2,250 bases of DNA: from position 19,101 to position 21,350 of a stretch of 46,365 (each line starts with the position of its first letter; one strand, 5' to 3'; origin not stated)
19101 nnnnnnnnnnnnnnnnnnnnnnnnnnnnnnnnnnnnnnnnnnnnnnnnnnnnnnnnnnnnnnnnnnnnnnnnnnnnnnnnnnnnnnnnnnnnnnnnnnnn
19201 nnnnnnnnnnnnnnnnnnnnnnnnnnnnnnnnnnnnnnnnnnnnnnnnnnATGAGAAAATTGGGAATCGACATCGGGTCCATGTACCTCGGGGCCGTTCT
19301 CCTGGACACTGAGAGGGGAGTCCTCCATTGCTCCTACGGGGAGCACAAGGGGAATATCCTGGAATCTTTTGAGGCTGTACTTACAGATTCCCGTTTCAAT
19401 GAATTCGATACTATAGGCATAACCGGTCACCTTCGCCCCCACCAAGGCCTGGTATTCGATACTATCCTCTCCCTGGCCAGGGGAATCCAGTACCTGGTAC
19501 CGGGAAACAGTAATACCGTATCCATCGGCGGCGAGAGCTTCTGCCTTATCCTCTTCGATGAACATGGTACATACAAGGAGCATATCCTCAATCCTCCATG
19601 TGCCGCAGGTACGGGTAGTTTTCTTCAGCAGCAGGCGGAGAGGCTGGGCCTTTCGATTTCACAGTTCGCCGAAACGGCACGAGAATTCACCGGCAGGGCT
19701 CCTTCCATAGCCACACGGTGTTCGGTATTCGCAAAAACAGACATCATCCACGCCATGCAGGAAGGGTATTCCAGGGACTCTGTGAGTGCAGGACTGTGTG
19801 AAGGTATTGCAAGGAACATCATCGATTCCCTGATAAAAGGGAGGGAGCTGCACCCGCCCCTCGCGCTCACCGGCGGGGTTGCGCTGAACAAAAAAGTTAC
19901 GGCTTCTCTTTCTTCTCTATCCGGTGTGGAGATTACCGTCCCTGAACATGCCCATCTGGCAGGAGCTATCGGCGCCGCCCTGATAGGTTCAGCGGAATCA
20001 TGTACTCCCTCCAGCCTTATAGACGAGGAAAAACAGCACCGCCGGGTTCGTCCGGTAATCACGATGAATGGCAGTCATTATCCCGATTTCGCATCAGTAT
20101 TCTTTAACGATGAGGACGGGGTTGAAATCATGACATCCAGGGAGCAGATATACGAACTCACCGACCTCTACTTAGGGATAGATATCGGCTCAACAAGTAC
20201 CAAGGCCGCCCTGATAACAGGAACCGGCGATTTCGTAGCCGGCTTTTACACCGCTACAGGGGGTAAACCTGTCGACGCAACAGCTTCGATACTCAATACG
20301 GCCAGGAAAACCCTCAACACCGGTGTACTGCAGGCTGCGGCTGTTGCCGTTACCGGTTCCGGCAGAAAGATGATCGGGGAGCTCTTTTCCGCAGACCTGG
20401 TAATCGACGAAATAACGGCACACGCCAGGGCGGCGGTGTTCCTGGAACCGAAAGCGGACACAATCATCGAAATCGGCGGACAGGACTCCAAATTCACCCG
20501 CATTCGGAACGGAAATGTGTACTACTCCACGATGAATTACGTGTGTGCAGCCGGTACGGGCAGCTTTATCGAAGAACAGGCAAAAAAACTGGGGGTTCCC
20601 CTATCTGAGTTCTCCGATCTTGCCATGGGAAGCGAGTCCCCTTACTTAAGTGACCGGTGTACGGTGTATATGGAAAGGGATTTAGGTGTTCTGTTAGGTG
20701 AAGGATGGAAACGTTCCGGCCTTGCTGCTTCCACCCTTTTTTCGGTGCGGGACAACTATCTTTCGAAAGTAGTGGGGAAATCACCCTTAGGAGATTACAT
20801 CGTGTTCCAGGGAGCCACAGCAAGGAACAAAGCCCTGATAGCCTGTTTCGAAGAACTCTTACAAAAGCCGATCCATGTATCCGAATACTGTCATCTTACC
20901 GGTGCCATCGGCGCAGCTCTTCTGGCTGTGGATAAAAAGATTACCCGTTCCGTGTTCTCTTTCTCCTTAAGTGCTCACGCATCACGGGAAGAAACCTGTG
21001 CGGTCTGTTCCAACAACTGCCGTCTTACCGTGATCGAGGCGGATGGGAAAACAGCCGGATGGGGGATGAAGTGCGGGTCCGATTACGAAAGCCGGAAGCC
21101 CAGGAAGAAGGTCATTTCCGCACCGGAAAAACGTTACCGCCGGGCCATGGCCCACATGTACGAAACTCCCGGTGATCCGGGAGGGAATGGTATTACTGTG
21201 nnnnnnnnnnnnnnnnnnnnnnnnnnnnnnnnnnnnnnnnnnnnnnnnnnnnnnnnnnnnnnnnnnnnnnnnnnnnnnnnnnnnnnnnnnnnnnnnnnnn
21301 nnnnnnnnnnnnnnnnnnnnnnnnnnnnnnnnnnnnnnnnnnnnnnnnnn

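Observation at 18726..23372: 1373-aa double-activase / dehydratase-like fusion behind a 525-nt leader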

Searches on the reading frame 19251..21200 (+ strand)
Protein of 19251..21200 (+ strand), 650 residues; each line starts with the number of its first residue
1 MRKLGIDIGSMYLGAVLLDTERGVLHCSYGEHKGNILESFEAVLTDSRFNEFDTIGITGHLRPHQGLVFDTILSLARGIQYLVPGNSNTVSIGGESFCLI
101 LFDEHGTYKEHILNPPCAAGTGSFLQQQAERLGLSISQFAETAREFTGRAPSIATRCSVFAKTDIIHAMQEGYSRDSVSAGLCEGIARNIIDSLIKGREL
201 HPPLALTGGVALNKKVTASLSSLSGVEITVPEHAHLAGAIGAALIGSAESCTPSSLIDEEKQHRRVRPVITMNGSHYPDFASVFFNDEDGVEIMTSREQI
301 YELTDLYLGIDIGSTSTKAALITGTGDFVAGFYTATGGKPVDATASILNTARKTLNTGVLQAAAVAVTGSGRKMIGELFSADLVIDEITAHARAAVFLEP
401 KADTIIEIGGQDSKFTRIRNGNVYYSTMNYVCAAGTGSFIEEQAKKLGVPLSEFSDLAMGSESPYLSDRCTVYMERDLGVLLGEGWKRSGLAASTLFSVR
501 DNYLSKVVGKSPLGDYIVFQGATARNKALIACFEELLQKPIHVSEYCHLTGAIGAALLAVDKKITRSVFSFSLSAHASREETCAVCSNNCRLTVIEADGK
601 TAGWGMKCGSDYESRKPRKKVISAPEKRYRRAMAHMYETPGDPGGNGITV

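Call 23: search_protein_families(library=pfam, proteins=[window:19251-21200:+], max_evalue=10)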
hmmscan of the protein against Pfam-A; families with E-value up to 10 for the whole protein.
window:19251-21200:+ (650 aa): 3 families
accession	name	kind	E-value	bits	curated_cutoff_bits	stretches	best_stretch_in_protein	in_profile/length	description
PF01869.26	BcrAD_BadFG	-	2.4e-68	231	31.5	2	308-559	1-271/271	BadF/BadG/BcrA/BcrD ATPase family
PF00370.27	FGGY_N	-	0.062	13.3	28.8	1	306-330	1-25/245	FGGY family of carbohydrate kinases, N-terminal domain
PF04879.21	Molybdop_Fe4S4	-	0.19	12.2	22.7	1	582-602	7-27/55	Molybdopterin oxidoreductase Fe4S4 domain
